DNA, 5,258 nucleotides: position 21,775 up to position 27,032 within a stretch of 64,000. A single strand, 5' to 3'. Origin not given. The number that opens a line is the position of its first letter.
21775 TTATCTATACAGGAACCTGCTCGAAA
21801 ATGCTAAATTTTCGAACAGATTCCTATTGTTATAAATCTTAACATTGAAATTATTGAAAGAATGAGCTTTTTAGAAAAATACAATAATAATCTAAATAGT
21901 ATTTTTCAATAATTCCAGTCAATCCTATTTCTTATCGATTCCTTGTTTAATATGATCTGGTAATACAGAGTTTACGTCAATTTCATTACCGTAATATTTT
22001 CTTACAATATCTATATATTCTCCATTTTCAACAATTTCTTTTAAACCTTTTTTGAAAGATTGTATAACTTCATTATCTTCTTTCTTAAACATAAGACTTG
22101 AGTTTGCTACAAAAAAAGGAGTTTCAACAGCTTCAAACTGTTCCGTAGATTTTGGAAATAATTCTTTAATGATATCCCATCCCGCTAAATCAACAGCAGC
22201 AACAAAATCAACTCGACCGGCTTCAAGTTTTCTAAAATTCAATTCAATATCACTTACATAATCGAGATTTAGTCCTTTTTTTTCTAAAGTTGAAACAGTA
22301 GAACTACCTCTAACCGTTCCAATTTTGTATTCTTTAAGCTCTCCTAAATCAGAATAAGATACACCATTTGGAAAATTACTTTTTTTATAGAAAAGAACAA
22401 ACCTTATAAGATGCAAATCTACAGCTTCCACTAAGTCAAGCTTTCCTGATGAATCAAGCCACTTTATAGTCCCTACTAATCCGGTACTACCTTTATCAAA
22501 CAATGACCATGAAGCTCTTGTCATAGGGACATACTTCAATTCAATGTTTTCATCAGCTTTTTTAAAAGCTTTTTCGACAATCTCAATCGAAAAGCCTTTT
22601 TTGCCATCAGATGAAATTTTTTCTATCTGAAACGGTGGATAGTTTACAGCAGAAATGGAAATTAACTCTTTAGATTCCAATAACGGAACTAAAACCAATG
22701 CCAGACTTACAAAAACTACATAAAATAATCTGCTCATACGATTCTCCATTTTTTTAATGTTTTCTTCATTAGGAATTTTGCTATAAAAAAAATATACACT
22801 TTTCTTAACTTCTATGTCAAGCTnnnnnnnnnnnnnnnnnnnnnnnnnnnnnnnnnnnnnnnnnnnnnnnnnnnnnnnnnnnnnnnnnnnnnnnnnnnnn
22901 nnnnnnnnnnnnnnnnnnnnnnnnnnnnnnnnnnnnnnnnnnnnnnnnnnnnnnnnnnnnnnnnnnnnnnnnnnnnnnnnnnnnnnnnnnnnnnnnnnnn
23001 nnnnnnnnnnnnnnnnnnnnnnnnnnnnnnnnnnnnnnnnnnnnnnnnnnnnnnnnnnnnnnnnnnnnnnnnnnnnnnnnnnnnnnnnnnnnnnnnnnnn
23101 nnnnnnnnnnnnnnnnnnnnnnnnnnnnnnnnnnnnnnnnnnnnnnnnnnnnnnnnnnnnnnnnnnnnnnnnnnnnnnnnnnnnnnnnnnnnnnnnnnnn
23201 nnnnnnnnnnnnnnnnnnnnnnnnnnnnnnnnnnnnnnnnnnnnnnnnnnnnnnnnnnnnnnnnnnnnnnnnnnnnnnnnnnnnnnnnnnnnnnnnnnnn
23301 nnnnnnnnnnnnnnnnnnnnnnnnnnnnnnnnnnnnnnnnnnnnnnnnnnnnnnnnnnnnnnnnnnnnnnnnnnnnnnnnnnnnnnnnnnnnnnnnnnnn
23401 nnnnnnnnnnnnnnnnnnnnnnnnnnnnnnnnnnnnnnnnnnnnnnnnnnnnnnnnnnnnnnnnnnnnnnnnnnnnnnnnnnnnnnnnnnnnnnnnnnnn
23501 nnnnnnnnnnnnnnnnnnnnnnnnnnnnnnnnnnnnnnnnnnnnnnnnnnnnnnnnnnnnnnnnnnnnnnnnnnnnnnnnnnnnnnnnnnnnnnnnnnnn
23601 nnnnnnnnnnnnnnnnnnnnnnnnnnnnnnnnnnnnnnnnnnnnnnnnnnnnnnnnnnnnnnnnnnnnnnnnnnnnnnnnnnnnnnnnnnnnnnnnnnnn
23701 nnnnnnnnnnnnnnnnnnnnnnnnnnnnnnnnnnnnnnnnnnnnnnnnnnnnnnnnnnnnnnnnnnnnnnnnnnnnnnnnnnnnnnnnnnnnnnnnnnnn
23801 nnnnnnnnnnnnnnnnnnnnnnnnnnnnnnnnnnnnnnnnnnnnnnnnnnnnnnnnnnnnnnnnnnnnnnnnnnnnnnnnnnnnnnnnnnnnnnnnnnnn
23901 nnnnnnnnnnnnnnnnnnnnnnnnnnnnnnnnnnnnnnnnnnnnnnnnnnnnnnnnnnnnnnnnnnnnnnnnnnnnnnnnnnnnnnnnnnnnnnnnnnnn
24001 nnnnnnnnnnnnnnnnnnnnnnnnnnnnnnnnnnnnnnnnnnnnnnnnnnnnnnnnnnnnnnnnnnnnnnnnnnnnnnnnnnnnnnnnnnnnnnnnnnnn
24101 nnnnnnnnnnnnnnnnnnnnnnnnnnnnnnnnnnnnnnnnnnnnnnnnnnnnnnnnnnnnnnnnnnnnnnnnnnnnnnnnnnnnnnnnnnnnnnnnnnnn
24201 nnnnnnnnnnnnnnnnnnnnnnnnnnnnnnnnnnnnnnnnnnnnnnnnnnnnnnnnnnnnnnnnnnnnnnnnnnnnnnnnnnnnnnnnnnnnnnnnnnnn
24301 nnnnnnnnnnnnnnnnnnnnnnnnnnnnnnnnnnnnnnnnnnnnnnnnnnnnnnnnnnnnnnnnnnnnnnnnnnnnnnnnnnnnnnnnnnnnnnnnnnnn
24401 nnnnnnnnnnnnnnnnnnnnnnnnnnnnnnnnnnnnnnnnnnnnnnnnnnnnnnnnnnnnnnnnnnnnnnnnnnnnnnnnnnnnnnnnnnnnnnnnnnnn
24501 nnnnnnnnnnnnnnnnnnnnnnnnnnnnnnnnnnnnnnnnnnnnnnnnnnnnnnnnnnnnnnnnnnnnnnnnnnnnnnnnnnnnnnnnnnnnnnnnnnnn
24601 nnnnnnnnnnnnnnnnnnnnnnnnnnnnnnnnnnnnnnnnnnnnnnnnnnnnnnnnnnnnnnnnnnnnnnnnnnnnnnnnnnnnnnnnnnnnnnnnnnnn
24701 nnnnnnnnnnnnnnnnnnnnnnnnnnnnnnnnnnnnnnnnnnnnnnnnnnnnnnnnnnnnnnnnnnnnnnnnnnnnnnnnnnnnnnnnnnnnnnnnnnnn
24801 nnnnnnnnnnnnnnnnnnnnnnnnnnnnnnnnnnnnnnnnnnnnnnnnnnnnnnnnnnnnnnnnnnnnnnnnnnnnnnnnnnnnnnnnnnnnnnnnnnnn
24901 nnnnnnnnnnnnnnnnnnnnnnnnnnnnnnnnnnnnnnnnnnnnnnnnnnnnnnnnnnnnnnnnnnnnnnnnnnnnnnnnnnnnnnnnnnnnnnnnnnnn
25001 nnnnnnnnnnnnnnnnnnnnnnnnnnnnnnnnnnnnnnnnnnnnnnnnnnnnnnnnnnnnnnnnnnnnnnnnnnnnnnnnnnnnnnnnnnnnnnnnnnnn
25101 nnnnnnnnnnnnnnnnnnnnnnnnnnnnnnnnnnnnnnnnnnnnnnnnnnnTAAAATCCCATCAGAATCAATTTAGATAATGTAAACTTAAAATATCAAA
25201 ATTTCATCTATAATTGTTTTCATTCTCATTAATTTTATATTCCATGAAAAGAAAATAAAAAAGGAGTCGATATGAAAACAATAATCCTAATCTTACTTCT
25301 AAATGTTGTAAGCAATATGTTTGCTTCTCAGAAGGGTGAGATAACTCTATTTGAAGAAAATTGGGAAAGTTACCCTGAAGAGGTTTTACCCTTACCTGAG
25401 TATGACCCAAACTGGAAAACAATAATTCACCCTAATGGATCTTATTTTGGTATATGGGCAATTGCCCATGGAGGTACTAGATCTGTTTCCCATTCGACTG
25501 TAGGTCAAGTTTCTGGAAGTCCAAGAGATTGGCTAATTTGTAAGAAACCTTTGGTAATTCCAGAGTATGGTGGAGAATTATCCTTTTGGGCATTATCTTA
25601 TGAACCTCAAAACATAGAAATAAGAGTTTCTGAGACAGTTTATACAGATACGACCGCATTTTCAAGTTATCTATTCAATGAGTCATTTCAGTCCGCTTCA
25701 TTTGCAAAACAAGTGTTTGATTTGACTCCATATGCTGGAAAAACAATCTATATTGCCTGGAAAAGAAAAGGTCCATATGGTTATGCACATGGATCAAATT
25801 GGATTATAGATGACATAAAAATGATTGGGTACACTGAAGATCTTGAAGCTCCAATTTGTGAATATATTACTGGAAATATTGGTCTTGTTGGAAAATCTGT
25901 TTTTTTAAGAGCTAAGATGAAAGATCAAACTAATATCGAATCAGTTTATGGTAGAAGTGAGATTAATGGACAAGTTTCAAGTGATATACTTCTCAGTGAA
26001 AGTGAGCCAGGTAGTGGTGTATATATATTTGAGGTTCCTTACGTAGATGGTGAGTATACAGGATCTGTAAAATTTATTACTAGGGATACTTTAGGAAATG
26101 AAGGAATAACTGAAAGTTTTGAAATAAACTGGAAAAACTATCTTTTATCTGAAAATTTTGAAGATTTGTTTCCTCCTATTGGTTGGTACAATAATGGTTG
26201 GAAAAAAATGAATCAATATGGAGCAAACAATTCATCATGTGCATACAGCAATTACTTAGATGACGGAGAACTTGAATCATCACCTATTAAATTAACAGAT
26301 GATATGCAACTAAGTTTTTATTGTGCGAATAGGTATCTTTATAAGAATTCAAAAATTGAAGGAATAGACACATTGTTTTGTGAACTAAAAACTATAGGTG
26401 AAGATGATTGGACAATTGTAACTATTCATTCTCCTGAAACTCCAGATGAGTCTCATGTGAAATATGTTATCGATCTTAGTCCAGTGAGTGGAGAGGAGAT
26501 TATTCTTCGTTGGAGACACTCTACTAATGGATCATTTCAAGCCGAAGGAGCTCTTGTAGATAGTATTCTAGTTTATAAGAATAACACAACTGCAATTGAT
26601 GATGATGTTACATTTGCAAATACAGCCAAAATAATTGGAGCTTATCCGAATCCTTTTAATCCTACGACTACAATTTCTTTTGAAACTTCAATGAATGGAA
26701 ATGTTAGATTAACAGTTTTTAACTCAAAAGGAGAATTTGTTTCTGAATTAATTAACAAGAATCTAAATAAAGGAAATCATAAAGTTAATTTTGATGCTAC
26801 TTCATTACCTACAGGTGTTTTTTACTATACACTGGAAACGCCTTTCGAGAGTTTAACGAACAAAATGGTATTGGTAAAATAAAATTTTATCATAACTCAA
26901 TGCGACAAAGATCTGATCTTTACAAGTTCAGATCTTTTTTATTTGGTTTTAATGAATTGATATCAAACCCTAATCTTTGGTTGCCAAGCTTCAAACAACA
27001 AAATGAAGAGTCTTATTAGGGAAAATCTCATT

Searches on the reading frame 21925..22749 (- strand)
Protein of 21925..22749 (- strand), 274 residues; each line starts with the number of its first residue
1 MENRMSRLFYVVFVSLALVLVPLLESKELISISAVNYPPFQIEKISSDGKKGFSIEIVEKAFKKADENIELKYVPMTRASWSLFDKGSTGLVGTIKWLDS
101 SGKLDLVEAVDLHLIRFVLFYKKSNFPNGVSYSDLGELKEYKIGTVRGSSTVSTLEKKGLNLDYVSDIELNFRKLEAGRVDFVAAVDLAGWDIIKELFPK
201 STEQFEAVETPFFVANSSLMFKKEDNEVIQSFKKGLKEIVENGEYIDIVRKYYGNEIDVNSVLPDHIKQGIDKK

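Call 14: search_protein_families(library=ncbifam, proteins=[window:21925-22749:-], max_evalue=0.00001)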
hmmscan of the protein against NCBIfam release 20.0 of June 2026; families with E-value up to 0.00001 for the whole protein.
window:21925-22749:- (274 aa): 3 families
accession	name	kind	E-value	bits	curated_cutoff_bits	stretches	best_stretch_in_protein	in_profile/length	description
TIGR02995.1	ectoine_ehuB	equivalog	2.4e-09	36.8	190.9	1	120-253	124-260/275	ectoine/hydroxyectoine ABC transporter substrate-binding protein EhuB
NF008426.0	PRK11260.1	equivalog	5.5e-06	25.8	312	0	137-257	146-264/266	cystine ABC transporter substrate-binding protein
TIGR01096.1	3A0103s03R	subfamily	8.3e-06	25.5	256.35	0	135-252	126-249/250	lysine/arginine/ornithine ABC transporter substrate-binding protein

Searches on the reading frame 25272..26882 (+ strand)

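Call 14: search_protein_families(library=ncbifam, proteins=[window:25272-26882:+], max_evalue=0.00001)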
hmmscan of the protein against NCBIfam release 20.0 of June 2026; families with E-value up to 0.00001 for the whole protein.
window:25272-26882:+ (536 aa): 4 families
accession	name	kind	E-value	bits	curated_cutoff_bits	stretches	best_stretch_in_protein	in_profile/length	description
NF038128.1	choice_anch_J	domain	8.8e-14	52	30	1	60-183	35-161/162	choice-of-anchor J domain-containing protein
TIGR04183.1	Por_Secre_tail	domain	6.4e-08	32.5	23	1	458-533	2-70/72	T9SS type A sorting domain-containing protein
NF052323.1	T9SSA_dep_M6i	equivalog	2.4e-06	25.8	600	1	457-523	960-1026/1043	T9SS-dependent M6-like inactivated metalloprotease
NF038113.1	T9SSA_dep_M36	equivalog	6.2e-06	24.6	885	1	450-533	789-867/869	T9SS-dependent M36 family metallopeptidase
